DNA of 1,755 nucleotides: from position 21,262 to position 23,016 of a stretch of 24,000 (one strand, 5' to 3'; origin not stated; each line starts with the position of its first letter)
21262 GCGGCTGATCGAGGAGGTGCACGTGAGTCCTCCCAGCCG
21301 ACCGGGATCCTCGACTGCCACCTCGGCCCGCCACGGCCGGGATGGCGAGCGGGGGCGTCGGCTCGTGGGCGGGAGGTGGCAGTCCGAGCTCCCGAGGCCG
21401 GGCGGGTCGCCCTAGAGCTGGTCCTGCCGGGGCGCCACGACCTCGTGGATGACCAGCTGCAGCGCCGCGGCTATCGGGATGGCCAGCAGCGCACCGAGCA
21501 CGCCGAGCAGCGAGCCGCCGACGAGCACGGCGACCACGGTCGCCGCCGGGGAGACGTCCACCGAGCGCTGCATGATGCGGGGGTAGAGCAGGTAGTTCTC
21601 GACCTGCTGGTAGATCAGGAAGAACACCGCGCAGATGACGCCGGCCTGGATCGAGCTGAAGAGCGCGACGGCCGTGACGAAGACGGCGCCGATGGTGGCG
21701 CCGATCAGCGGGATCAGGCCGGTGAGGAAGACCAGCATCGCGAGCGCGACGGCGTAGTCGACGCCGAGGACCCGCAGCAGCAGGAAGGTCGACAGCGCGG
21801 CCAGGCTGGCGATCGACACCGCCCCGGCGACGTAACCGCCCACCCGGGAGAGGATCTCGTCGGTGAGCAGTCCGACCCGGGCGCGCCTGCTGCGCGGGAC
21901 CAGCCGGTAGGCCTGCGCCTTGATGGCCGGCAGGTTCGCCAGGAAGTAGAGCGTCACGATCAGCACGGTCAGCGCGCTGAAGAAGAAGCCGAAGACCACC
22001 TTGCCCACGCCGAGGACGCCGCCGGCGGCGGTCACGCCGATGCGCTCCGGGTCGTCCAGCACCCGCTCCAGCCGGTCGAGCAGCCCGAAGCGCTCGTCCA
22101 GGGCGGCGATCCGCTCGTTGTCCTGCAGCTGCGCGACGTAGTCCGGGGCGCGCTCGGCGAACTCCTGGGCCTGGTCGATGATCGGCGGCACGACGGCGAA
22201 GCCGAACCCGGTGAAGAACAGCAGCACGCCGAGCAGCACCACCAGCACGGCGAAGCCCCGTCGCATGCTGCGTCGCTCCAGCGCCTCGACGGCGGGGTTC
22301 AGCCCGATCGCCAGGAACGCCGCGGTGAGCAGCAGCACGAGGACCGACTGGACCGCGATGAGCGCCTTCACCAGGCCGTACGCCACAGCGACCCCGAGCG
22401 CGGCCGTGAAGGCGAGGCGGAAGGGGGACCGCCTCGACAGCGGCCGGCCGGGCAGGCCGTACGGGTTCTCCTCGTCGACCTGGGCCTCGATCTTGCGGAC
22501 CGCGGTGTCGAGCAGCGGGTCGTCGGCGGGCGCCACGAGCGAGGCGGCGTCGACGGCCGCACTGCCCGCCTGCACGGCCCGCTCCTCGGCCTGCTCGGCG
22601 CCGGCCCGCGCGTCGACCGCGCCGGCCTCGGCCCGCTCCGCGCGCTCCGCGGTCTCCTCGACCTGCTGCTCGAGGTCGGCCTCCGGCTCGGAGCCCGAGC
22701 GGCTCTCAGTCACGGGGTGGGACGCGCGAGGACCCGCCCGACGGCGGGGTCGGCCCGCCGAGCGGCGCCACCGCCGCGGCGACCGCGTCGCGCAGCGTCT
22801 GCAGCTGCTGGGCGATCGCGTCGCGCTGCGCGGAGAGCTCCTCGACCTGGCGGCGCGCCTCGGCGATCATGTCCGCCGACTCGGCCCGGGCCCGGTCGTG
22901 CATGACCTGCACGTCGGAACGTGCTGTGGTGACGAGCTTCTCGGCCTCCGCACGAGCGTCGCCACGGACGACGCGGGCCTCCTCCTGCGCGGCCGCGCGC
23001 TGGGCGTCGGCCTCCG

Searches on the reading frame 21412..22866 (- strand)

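Call 42: search_protein_families(library=pfam, proteins=[window:21412-22866:-], max_evalue=0.001)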
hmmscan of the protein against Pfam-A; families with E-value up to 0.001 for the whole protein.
window:21412-22866:- (484 aa): 1 family
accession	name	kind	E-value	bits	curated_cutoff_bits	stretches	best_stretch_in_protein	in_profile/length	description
PF01594.21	AI-2E_transport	-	4.5e-59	200.7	34.3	1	167-475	19-325/327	AI-2E family transporter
